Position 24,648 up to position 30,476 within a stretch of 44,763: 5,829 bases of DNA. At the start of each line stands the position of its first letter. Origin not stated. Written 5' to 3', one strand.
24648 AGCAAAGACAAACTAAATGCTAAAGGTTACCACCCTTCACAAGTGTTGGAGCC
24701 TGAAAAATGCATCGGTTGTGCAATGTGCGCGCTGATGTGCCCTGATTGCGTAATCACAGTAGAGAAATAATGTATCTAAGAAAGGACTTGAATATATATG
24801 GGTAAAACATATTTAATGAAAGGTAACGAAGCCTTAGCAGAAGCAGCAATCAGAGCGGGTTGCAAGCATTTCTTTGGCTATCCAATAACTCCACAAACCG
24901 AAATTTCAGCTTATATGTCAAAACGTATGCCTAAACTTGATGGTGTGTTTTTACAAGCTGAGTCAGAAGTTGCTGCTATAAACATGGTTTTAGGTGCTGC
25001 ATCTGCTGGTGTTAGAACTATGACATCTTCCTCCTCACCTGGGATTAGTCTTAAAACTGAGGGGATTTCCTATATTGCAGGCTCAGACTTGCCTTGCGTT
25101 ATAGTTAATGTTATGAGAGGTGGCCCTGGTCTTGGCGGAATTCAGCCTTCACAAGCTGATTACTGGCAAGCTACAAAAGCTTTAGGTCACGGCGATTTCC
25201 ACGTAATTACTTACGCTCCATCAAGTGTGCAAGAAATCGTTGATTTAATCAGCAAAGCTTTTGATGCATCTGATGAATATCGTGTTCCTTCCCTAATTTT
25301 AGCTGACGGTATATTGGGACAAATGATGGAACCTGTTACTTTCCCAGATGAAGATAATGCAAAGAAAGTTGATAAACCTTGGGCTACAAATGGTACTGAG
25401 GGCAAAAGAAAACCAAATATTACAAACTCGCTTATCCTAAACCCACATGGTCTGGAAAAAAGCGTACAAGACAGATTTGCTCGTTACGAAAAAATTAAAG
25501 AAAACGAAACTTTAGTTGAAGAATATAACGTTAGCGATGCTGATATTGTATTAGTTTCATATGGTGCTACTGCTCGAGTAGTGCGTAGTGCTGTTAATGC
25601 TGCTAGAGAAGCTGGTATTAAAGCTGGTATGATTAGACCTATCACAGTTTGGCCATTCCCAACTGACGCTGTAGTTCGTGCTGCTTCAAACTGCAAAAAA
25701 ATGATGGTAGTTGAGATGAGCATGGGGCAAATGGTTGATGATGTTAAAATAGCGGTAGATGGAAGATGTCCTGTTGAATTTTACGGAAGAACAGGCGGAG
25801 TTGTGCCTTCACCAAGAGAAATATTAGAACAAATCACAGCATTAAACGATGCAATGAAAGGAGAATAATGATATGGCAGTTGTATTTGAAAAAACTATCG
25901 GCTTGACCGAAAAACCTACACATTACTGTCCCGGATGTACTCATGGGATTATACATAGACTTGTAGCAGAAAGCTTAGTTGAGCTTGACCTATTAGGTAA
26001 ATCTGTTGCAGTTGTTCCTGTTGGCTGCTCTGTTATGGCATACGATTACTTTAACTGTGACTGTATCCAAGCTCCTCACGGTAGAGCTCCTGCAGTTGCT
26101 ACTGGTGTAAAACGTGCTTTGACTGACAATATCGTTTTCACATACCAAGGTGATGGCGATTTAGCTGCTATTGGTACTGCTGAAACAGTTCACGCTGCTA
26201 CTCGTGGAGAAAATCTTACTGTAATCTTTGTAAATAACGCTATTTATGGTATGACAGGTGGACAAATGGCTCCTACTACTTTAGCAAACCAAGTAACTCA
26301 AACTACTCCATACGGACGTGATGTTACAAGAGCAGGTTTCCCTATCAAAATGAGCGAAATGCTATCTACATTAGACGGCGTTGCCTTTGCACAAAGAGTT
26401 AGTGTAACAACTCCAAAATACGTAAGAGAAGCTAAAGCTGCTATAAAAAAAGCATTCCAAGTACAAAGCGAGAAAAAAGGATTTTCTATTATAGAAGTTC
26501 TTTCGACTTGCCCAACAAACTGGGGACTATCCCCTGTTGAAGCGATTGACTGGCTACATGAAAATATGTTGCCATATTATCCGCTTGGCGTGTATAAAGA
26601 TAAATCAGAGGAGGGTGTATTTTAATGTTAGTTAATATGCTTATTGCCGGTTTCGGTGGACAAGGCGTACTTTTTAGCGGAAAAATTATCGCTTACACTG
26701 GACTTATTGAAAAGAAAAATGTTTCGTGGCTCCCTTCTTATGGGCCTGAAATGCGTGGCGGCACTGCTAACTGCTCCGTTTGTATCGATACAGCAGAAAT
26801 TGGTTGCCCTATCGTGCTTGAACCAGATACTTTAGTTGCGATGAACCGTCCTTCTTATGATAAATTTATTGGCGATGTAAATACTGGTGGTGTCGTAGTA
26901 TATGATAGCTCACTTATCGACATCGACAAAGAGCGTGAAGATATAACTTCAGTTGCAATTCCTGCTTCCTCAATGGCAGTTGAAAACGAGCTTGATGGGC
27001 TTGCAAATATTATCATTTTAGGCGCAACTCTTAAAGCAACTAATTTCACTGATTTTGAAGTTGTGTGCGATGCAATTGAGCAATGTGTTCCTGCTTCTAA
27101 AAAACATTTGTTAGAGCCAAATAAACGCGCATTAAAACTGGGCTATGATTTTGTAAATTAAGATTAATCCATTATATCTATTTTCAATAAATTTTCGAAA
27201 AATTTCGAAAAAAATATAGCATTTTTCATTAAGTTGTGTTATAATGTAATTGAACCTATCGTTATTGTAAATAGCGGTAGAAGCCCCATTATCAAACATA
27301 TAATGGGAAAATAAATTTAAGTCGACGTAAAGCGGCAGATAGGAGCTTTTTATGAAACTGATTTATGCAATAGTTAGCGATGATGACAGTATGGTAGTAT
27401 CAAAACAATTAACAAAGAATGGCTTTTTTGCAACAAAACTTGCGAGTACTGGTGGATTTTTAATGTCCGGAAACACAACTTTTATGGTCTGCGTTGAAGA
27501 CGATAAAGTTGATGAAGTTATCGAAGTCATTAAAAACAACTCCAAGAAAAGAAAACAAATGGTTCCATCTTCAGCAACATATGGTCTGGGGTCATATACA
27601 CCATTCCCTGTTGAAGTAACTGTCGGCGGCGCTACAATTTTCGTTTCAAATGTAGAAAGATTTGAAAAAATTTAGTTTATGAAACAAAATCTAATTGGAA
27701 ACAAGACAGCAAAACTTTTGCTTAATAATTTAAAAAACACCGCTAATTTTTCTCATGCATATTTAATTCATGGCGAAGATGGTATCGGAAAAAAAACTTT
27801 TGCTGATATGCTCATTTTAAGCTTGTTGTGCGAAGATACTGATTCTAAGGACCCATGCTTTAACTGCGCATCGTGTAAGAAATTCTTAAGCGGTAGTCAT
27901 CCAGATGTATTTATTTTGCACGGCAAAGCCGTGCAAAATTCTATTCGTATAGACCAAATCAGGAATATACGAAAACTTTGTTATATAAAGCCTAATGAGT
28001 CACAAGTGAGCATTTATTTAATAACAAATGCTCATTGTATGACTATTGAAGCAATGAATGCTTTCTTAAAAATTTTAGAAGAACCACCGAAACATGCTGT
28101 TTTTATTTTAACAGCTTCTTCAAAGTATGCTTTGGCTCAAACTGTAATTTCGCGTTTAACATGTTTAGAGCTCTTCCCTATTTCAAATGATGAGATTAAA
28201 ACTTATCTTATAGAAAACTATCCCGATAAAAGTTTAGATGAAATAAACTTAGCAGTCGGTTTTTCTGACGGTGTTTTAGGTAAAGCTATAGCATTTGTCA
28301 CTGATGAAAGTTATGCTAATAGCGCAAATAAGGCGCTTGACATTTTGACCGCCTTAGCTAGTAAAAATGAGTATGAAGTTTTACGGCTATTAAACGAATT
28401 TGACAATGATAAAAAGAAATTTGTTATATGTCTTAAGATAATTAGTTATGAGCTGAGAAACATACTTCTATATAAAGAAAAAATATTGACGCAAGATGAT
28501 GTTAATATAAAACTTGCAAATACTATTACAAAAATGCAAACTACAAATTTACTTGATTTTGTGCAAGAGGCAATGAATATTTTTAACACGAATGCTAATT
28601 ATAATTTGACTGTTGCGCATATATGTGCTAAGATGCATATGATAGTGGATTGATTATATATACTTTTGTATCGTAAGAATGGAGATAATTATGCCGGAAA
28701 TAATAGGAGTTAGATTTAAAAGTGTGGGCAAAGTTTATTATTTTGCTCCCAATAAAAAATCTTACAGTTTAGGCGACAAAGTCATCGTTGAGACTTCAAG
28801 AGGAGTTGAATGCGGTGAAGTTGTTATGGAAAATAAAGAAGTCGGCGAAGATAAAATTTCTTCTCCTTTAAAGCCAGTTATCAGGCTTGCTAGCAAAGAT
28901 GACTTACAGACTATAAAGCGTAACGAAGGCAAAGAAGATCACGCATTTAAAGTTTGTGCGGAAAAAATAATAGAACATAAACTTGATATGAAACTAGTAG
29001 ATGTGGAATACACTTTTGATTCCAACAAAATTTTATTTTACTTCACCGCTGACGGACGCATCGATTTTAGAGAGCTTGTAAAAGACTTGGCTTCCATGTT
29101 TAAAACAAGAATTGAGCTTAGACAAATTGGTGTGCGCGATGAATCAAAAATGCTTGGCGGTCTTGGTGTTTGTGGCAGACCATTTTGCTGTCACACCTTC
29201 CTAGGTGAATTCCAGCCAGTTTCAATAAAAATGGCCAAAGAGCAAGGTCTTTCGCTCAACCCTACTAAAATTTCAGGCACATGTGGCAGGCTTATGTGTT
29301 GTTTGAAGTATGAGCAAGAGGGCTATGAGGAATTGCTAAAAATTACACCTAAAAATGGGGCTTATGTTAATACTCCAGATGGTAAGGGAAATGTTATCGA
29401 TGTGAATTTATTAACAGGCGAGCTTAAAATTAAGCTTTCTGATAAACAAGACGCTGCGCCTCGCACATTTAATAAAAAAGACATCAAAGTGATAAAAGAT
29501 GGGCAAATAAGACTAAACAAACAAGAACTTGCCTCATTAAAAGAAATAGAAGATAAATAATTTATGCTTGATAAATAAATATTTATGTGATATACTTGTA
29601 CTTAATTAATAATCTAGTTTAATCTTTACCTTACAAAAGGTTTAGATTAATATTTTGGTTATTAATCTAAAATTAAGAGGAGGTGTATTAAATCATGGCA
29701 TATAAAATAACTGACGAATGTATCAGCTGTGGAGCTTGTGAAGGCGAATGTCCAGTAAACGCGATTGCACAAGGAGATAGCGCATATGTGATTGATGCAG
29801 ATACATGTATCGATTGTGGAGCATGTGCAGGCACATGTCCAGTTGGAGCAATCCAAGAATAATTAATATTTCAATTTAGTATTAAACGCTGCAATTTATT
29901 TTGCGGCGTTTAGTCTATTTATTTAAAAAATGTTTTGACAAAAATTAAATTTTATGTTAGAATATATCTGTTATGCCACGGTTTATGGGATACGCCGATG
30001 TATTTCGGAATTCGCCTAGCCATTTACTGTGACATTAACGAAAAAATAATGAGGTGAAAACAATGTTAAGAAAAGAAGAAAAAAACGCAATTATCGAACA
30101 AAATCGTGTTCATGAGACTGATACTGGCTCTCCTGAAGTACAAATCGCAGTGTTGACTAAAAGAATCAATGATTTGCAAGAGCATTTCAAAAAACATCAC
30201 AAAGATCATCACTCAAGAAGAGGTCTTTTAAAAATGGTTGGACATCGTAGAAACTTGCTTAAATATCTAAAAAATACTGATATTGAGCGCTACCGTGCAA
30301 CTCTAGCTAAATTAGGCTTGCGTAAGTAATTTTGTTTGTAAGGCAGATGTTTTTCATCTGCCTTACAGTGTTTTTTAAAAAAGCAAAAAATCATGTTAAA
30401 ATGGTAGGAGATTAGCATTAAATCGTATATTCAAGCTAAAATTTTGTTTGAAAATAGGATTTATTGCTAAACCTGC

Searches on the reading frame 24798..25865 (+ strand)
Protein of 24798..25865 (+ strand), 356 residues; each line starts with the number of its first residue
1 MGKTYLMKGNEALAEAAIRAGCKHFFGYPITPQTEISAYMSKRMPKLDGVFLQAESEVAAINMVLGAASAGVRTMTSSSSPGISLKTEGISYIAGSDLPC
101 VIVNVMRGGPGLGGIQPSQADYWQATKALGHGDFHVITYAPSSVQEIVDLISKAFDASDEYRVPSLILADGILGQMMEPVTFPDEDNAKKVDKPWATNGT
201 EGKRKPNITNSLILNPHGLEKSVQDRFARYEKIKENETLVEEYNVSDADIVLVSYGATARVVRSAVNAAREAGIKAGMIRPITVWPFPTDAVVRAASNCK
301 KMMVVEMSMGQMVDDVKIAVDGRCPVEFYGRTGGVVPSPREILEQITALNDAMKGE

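Call 41: search_protein_families(library=pfam, proteins=[window:24798-25865:+], max_evalue=0.00001)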
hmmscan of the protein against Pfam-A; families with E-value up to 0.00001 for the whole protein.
window:24798-25865:+ (356 aa): 3 families
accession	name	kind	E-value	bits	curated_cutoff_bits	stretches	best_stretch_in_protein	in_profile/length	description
PF01855.24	POR_N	-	1.6e-50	172.5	27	1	15-199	1-184/231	Pyruvate flavodoxin/ferredoxin oxidoreductase, thiamine diP-bdg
PF17147.9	PFOR_II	-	7.4e-26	90.9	27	1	248-342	1-102/102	Pyruvate:ferredoxin oxidoreductase core domain II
PF02780.25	Transketolase_C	-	8.9e-08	32.5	25.9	1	246-307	8-69/124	Transketolase, C-terminal domain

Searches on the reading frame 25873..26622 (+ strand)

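Call 41: search_protein_families(library=pfam, proteins=[window:25873-26622:+], max_evalue=0.00001)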
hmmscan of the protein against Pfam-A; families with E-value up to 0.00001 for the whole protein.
window:25873-26622:+ (250 aa): 1 family
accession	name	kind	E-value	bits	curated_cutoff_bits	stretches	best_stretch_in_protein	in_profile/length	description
PF02775.26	TPP_enzyme_C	-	2.9e-21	76.3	21.9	1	50-209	2-151/151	Thiamine pyrophosphate enzyme, C-terminal TPP binding domain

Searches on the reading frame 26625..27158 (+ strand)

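Call 41: search_protein_families(library=pfam, proteins=[window:26625-27158:+], max_evalue=0.00001)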
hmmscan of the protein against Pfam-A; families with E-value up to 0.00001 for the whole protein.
window:26625-27158:+ (178 aa): 1 family
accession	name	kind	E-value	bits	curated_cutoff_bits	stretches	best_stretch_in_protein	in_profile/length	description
PF01558.24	POR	-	4e-34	118.7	27.4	1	11-175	1-173/173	Pyruvate ferredoxin/flavodoxin oxidoreductase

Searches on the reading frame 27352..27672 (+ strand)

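Call 41: search_protein_families(library=pfam, proteins=[window:27352-27672:+], max_evalue=0.00001)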
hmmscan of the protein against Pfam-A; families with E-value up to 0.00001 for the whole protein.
window:27352-27672:+ (107 aa): 1 family
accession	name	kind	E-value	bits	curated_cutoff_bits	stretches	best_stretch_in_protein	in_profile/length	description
PF06153.16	CdAMP_rec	-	1.2e-39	135.4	27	1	1-107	1-109/109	Cyclic-di-AMP receptor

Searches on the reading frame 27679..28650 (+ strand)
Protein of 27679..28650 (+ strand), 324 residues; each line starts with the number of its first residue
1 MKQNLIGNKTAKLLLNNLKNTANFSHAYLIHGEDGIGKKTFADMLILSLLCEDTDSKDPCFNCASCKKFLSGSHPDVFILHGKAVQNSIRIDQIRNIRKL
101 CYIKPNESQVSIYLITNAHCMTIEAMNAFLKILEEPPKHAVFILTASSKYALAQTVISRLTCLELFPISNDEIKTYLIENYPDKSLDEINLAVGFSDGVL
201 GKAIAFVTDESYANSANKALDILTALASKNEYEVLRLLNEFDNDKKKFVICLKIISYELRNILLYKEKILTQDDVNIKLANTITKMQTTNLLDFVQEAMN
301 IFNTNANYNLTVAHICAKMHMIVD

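Call 41: search_protein_families(library=pfam, proteins=[window:27679-28650:+], max_evalue=0.00001)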
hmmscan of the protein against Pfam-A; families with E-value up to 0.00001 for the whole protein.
window:27679-28650:+ (324 aa): 1 family
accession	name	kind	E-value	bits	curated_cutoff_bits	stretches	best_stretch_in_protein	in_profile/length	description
PF13177.12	DNA_pol3_delta2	-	6.4e-43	147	27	1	12-167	6-159/161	DNA polymerase III, delta subunit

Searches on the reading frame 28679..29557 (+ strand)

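Call 41: search_protein_families(library=pfam, proteins=[window:28679-29557:+], max_evalue=0.00001)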
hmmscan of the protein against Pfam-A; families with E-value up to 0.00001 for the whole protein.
window:28679-29557:+ (293 aa): 1 family
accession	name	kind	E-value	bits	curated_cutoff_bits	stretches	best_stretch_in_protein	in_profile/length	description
PF04468.17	PSP1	-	5.6e-38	129.6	27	1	65-150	1-86/86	PSP1 C-terminal conserved region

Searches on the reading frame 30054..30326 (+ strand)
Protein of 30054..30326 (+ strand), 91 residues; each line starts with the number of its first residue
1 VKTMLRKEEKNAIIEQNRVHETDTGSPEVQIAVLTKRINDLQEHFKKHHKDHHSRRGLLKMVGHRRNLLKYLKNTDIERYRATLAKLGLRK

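Call 41: search_protein_families(library=pfam, proteins=[window:30054-30326:+], max_evalue=0.00001)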
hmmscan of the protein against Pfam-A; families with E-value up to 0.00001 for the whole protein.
window:30054-30326:+ (91 aa): 1 family
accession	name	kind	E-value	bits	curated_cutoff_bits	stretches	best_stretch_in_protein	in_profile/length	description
PF00312.27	Ribosomal_S15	-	1.5e-38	131.2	31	1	10-90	1-81/81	Ribosomal protein S15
